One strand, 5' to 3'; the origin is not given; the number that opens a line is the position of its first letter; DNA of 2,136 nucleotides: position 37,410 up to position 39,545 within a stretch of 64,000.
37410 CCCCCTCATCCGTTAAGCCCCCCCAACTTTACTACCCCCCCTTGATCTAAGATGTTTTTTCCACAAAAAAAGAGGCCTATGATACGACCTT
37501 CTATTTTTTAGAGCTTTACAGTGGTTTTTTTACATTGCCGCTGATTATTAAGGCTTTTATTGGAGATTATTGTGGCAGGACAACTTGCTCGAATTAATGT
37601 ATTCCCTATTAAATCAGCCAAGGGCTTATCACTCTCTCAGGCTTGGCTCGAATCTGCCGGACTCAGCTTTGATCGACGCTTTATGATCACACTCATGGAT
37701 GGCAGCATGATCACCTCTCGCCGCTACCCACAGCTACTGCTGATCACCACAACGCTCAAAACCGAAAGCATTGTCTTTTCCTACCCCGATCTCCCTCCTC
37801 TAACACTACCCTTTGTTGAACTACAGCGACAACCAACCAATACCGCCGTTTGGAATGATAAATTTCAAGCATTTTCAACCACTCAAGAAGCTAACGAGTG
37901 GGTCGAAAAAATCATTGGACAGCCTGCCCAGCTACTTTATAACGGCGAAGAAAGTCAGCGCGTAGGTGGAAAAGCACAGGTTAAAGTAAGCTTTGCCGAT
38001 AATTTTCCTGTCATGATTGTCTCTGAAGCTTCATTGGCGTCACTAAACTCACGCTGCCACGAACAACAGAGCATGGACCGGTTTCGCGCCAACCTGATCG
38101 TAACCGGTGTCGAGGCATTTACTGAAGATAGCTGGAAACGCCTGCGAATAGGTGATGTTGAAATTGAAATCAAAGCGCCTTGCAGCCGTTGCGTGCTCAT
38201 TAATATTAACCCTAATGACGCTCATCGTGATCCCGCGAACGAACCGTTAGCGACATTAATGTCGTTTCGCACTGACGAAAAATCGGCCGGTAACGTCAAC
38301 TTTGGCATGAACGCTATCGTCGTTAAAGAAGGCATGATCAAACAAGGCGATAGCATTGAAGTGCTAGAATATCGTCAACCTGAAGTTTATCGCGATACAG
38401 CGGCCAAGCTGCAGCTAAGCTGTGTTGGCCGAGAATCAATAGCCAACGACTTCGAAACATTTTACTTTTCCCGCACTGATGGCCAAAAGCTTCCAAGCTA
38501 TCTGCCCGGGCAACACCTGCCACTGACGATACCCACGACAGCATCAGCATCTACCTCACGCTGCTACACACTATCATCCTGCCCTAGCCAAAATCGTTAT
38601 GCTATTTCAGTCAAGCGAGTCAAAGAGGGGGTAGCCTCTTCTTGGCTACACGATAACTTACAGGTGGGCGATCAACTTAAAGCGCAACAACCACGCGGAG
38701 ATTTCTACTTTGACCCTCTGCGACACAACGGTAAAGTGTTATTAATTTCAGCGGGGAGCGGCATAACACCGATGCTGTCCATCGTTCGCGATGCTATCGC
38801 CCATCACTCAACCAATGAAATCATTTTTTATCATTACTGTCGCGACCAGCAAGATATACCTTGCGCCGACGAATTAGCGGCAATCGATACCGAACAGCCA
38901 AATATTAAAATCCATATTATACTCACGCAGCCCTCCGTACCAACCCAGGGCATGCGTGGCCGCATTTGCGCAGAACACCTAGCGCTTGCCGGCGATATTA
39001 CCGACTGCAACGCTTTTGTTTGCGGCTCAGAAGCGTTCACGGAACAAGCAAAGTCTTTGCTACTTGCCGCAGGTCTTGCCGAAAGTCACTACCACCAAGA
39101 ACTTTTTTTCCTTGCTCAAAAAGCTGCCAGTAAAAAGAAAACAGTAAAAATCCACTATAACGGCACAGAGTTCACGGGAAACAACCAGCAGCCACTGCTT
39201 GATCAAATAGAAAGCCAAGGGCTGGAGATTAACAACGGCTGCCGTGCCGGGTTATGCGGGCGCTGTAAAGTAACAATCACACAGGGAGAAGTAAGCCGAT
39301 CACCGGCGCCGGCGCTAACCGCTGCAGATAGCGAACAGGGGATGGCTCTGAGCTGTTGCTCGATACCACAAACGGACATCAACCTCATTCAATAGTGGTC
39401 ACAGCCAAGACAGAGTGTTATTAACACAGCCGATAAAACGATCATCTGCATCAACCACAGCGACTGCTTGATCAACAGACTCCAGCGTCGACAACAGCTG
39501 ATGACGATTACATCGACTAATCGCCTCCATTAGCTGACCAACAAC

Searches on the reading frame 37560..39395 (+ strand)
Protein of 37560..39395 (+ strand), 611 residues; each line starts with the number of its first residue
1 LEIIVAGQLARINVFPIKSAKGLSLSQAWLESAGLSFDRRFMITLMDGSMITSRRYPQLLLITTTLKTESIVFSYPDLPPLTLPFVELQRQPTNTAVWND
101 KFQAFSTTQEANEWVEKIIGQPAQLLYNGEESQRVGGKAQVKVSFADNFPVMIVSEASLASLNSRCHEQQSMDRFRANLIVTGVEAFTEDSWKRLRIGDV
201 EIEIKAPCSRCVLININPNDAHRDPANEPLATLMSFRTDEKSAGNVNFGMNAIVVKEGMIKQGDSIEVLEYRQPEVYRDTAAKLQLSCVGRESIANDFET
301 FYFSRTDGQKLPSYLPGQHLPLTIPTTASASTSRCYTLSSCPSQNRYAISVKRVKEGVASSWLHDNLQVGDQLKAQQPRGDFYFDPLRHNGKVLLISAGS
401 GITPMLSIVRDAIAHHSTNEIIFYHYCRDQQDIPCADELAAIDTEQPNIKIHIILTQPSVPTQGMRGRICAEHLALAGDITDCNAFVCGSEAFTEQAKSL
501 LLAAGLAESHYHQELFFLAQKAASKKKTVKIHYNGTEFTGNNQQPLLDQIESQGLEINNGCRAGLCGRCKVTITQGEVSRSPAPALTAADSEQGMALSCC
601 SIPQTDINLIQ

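Call 63: search_protein_families(library=pfam, proteins=[window:37560-39395:+], max_evalue=0.1)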
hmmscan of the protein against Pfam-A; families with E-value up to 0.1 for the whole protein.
window:37560-39395:+ (611 aa): 8 families
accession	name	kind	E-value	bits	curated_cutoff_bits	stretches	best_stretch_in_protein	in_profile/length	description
PF03476.21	MOSC_N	-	1.7e-28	99.3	25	1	7-121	2-118/119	MOSC N-terminal beta barrel domain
PF03473.23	MOSC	-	2e-24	86.4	22.7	1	142-267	3-120/120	MOSC domain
PF00111.32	Fer2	-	7.6e-13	48.7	21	1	534-604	6-77/77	2Fe-2S iron-sulfur cluster binding domain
PF00175.26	NAD_binding_1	-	1.2e-12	48.8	22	1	395-497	1-107/109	Oxidoreductase NAD-binding domain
PF08030.17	NAD_binding_6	-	6.6e-11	43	22.2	1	392-459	3-78/156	Ferric reductase NAD binding domain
PF00970.30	FAD_binding_6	-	2.8e-10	40.9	21.1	1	289-383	5-99/99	Oxidoreductase FAD-binding domain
PF08845.15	SymE_toxin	-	0.023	15.2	29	1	22-51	22-51/54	Toxin SymE, type I toxin-antitoxin system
PF13085.11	Fer2_3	-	0.074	13.5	27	0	547-574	35-65/107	2Fe-2S iron-sulfur cluster binding domain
